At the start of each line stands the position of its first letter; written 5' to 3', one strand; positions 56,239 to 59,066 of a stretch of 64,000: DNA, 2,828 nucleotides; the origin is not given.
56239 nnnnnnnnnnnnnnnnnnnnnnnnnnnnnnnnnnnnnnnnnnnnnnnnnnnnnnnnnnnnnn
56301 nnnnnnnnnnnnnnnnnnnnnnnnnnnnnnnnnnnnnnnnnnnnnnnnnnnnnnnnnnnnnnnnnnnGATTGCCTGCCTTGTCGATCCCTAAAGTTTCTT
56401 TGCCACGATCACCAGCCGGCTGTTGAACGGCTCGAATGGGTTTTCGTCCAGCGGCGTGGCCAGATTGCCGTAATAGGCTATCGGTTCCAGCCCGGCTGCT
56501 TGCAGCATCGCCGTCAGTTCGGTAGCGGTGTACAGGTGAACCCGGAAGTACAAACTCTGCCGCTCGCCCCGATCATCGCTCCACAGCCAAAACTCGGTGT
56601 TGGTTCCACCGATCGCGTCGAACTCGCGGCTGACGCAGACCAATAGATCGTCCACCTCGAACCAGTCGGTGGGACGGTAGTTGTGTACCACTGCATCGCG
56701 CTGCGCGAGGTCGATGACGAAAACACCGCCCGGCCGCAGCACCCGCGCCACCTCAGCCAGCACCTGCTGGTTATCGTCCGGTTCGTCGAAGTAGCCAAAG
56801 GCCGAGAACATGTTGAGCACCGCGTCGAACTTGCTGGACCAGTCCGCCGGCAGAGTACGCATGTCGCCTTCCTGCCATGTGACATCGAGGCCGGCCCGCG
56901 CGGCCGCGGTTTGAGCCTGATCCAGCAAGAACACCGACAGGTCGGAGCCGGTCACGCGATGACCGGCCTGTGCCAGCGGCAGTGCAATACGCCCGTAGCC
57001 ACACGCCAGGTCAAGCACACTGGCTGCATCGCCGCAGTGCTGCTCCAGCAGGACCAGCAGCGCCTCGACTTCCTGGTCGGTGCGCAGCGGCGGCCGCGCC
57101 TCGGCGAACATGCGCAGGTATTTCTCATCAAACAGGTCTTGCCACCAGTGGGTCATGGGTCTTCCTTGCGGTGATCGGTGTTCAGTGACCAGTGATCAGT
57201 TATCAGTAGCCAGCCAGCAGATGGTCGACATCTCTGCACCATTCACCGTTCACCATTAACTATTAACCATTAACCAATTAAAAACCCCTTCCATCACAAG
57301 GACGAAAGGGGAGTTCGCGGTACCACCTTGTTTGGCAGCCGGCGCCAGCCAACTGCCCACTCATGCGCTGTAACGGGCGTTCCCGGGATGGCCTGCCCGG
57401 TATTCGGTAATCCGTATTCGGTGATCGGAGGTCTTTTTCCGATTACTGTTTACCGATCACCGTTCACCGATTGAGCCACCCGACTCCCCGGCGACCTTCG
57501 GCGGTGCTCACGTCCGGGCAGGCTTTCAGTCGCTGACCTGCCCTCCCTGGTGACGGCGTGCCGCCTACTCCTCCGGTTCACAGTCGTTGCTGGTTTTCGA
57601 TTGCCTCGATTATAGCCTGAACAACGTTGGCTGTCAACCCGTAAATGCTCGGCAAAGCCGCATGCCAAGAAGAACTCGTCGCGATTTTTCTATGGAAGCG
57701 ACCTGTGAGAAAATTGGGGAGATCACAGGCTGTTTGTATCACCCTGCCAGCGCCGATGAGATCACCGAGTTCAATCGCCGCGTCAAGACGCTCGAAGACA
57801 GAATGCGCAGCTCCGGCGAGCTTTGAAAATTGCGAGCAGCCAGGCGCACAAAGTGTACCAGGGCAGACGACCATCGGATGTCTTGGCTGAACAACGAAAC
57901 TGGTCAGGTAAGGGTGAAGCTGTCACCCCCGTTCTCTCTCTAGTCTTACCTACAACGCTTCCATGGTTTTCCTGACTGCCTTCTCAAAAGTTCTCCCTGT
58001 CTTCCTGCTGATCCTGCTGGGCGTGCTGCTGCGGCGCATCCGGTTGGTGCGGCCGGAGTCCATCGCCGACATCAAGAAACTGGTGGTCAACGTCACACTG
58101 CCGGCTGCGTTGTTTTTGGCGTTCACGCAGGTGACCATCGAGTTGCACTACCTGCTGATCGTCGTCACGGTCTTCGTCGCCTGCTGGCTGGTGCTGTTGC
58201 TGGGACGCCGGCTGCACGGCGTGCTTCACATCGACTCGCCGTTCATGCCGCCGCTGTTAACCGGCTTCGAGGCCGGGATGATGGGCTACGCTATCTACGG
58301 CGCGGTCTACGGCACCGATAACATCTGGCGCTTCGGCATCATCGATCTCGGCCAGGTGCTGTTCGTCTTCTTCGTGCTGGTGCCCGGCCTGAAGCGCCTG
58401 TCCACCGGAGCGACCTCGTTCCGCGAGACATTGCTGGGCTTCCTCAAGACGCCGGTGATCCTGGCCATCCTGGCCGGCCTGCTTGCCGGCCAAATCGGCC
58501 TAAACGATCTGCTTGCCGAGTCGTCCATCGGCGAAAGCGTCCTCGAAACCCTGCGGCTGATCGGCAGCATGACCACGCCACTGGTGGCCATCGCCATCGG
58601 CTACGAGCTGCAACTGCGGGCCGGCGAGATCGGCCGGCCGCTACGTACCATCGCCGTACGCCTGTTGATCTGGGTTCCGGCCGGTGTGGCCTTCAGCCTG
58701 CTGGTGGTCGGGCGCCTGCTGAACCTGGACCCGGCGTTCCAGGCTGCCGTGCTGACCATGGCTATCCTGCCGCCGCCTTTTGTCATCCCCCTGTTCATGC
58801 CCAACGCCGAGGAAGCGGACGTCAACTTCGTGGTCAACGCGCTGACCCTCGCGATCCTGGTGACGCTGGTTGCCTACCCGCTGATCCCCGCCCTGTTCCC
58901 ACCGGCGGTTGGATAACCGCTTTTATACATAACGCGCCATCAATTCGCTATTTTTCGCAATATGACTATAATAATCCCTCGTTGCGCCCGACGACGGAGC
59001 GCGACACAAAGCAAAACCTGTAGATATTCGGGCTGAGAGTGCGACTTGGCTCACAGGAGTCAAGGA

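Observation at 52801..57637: Val-specific T-box leader controls an operon in which two SAM methyltransferases precede valS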

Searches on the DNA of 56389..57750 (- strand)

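Call 4: search_rna_families(source=window, start=57100, end=57750, threshold=evalue, max_evalue=10, show_alignments=5)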
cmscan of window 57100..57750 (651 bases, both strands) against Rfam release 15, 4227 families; matches with E-value up to 10: 8.
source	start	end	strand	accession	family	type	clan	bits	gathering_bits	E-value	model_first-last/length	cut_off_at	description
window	57295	57590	-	RF00230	T-box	Cis-reg; leader;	-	84.5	93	7.5e-19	1-219/219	no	T-box leader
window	57199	57259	-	RF01175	snoU83D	Gene; snRNA; snoRNA; CD-box;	-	17.2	55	2.1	1-81/81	no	Small nucleolar RNA U83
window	57139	57172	+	RF01333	CRISPR-DR20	Gene; CRISPR;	-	15.2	42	4.3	1-36/36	no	CRISPR RNA direct repeat element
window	57123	57172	-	RF04306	HCV_SL8001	Cis-reg;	-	14.9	41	4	1-58/58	no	Hepatitis C virus stem-loop SL8001 RNA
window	57435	57474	+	RF01642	ceN54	Gene; snRNA; snoRNA; CD-box;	-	14.6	60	3.3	1-68/68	no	Caenorhabditis snoRNA ceN54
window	57333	57398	-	RF00740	mir-370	Gene; miRNA;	-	14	70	8.8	1-75/75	no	mir-370 microRNA precursor family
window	57168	57217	-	RF01642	ceN54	Gene; snRNA; snoRNA; CD-box;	-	13.7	60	6.2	1-68/68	no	Caenorhabditis snoRNA ceN54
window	57684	57704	+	RF04305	HCV_SL1412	Cis-reg;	-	12.8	38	8.7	14-34/48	no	Hepatitis C virus stem-loop SL1412 RNA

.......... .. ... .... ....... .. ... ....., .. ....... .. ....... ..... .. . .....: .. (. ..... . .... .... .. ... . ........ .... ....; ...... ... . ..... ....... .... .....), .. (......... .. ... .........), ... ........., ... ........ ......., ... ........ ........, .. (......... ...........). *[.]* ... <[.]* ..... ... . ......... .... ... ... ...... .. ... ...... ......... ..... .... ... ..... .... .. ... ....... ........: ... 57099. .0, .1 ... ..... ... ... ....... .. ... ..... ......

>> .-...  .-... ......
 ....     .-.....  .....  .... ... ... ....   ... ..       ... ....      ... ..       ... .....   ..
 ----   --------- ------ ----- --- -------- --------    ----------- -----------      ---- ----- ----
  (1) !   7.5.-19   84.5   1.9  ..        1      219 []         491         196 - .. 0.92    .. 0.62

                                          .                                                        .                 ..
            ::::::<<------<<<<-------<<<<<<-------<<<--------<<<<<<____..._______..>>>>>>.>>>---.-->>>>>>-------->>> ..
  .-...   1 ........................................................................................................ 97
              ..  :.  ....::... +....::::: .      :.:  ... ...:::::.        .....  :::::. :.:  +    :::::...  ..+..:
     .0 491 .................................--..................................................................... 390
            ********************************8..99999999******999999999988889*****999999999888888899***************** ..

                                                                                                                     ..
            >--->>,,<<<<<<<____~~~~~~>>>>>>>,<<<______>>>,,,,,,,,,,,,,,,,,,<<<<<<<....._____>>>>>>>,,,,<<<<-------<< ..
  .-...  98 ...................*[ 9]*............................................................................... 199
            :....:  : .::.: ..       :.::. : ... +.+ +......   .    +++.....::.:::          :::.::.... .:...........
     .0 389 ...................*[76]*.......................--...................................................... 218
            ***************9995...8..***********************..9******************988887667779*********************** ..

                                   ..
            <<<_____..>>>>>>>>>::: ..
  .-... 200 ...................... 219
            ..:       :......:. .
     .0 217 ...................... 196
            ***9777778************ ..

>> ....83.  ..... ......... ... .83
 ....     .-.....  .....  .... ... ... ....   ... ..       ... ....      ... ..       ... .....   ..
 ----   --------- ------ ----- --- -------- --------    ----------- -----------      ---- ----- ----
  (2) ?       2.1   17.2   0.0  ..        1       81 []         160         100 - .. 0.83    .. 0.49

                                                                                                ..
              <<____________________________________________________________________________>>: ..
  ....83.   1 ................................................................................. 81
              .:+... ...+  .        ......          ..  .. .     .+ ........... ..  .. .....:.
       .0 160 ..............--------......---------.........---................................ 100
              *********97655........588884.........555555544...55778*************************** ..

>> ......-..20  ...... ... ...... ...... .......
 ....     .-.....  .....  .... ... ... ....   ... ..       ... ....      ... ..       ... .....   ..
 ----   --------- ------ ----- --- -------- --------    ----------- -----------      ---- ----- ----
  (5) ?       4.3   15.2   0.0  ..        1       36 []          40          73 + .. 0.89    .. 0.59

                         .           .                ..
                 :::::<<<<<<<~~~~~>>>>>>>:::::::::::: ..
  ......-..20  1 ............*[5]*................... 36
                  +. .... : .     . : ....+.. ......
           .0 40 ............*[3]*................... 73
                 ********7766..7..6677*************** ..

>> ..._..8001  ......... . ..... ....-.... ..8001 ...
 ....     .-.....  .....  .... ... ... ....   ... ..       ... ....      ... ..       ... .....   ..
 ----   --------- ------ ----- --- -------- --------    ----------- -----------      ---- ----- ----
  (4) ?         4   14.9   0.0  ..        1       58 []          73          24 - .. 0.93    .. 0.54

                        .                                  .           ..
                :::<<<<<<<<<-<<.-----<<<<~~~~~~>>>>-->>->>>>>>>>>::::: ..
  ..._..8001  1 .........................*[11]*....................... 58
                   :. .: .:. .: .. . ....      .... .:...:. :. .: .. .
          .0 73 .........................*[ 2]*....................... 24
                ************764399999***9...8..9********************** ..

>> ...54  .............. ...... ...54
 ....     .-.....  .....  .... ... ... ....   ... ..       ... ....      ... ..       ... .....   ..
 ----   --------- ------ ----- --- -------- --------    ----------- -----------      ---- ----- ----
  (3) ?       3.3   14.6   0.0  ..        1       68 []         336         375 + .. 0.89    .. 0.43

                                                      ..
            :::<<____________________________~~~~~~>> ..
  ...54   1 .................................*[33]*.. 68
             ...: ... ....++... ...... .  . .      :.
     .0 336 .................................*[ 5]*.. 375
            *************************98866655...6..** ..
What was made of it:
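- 57493..57495 (-): Specifier codon GUC (Val), followed by purine G at 57492 and preceded by the GAA-G of the S-turn side. The model's GAAauuca aligns to GAAGGUCG (call 4).
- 57399..57470 (-): Heptamer-repeat hairpin inserted at the tip of Stem II (the 76-nt insertion relative to the model). Insertion *[76]* in call 4.
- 57297..57330 (-): Antiterminator with the T-box bulge (core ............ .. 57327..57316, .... facing the tRNA 3' end). Model positions 185-216 (call 4).
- Checked: T-box: RF00230 hits 57590..57295 (-) at 84.5 bits, E 7.5e-19, covering model positions 1-219 of 219 (call 4).
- Full-length covariance-model match, E 7.5e-19 (call 4).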

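Call 16: search_rna_families(sources=[L001, L002, L003], threshold=evalue, max_evalue=0.001, show_alignments=3)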
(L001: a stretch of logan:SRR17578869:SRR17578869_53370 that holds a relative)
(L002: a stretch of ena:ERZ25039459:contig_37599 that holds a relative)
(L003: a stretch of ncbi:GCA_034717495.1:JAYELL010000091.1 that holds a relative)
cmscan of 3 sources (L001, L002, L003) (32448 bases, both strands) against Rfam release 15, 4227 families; matches with E-value up to 0.001: 3.
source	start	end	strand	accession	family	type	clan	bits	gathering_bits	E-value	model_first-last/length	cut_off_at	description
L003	5644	5886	+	RF00230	T-box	Cis-reg; leader;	-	89.3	93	2.2e-18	1-219/219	no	T-box leader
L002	5619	5868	+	RF00230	T-box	Cis-reg; leader;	-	83.4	93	7.3e-17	1-219/219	no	T-box leader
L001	5593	5896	+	RF00230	T-box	Cis-reg; leader;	-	80.6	93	3.8e-16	1-219/219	no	T-box leader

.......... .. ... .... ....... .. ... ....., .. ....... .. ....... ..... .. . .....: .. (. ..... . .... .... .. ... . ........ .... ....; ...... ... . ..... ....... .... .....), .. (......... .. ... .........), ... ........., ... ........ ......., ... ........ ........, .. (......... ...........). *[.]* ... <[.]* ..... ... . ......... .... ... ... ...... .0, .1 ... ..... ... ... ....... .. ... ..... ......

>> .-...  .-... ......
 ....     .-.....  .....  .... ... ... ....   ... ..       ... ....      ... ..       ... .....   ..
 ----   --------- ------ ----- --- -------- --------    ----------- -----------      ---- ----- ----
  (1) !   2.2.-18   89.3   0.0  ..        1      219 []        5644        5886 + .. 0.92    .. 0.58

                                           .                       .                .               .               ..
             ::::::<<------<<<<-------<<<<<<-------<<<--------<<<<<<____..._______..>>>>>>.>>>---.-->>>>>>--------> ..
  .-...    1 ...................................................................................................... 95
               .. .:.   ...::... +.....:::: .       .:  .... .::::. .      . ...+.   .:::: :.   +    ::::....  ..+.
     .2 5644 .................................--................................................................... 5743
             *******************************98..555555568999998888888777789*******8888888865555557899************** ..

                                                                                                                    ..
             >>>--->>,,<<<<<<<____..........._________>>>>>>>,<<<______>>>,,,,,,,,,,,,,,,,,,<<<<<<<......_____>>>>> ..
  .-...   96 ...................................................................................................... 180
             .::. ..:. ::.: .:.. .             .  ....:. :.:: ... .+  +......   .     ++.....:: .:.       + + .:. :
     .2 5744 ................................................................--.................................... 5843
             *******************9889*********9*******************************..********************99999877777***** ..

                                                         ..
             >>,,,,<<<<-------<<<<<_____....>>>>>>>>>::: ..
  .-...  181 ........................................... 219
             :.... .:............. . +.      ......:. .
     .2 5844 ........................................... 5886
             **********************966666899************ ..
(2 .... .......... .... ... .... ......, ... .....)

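Call 30: search_rna_families(sources=[L015, L016, L008, L009], threshold=evalue, max_evalue=0.001, show_alignments=3)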
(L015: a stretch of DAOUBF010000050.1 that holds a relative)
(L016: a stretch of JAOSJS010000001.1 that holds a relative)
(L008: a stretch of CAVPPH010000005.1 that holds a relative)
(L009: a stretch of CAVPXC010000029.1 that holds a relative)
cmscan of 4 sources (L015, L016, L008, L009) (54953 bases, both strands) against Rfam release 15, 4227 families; matches with E-value up to 0.001: 8.
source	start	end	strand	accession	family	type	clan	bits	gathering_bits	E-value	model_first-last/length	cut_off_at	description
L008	6685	6964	+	RF00230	T-box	Cis-reg; leader;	-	90.5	93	1.9e-18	1-219/219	no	T-box leader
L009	6613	6862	+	RF00230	T-box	Cis-reg; leader;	-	85.6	93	3.3e-17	1-219/219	no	T-box leader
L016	4650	4918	+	RF00230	T-box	Cis-reg; leader;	-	83.6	93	1.1e-16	1-219/219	no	T-box leader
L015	6689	6946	+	RF00230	T-box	Cis-reg; leader;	-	75.5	93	1.3e-14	1-219/219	no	T-box leader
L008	3532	3604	-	RF00005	tRNA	Gene; tRNA;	CL00001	68.7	29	6e-13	1-71/71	no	tRNA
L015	10631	10700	+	RF00177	SSU_rRNA_bacteria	Gene; rRNA;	CL00111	58.4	50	4.4e-14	1-70/1533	3'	Bacterial small subunit ribosomal RNA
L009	6468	6550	-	RF03558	mir-629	Gene; miRNA;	-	46.1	72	0.00019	1-83/83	no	mir-629 microRNA precursor family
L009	6467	6551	+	RF03524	mir-3174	Gene; miRNA;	-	40.6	100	2.2e-05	1-87/87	no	mir-3174 microRNA precursor family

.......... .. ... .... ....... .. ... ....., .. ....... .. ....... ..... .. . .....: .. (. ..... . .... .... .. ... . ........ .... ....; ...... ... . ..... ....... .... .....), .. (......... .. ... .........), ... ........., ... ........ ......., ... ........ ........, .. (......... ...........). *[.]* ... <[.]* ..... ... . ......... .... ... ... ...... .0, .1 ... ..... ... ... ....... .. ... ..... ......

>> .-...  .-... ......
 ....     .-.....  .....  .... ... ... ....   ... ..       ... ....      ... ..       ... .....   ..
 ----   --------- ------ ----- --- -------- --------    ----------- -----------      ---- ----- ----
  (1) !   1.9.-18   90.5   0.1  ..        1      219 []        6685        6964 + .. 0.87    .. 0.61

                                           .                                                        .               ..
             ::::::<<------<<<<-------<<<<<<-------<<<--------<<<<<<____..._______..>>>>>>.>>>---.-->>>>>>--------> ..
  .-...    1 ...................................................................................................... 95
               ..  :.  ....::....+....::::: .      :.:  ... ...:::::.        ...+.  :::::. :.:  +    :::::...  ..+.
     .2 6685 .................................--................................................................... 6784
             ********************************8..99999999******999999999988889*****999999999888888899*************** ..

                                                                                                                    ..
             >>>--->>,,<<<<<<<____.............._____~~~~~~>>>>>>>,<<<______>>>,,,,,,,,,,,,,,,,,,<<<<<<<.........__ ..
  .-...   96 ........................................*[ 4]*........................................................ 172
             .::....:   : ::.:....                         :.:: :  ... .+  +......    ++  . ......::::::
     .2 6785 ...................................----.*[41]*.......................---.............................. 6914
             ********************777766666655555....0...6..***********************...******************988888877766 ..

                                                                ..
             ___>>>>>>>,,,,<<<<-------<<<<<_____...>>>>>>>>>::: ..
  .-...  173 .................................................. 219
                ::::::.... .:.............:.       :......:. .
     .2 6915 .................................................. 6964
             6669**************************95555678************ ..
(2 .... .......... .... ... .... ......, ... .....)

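Call 84: search_rna_families(sources=[L173, L174], threshold=evalue, max_evalue=0.01, show_alignments=2)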
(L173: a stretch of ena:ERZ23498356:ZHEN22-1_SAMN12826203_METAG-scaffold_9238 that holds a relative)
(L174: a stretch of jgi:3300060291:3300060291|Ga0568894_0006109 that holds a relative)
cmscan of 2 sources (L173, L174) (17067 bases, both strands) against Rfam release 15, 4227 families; matches with E-value up to 0.01: 2.
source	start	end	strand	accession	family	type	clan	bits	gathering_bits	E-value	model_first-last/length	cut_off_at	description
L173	278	509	+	RF00230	T-box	Cis-reg; leader;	-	85.3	93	1.2e-17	1-219/219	no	T-box leader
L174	4688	4969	+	RF00230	T-box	Cis-reg; leader;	-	79.8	93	3.3e-16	1-219/219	no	T-box leader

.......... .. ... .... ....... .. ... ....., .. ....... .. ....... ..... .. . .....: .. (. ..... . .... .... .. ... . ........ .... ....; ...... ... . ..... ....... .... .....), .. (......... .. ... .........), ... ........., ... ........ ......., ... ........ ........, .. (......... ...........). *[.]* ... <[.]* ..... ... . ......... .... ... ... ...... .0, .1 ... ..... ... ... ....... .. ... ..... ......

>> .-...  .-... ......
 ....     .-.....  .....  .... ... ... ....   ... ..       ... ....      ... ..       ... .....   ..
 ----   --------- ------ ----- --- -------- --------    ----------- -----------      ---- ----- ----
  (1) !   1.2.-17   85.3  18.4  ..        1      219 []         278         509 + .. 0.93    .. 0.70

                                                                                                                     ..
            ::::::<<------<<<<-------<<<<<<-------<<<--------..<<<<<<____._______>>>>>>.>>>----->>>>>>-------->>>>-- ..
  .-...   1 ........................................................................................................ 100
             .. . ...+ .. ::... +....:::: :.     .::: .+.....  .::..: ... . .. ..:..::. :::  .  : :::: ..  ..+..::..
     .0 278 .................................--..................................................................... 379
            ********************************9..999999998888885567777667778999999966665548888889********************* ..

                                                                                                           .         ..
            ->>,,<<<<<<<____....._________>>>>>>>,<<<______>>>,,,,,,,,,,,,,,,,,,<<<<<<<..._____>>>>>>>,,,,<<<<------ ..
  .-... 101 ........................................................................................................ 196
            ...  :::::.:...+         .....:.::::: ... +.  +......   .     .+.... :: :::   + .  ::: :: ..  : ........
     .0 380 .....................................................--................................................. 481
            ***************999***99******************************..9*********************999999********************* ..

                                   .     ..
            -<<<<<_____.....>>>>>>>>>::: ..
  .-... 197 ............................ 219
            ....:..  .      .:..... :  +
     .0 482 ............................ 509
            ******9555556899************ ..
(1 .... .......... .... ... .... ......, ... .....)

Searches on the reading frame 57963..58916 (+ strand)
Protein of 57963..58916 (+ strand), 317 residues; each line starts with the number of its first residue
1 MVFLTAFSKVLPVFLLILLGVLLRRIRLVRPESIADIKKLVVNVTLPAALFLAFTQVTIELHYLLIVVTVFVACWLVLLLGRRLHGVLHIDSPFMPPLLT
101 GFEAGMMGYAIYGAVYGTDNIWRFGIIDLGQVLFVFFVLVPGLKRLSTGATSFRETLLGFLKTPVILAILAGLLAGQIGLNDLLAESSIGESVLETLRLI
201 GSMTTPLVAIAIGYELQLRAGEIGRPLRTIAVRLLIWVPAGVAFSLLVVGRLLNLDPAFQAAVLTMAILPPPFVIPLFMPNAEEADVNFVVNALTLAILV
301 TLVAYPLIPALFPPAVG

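Call 6: search_protein_families(library=pfam, proteins=[window:57963-58916:+])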
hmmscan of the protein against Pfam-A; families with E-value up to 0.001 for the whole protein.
window:57963-58916:+ (317 aa): 1 family
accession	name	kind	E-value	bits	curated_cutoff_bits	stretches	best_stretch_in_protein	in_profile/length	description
PF03547.23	Mem_trans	-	8.4e-10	38.2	25.7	1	6-150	2-144/343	Membrane transport protein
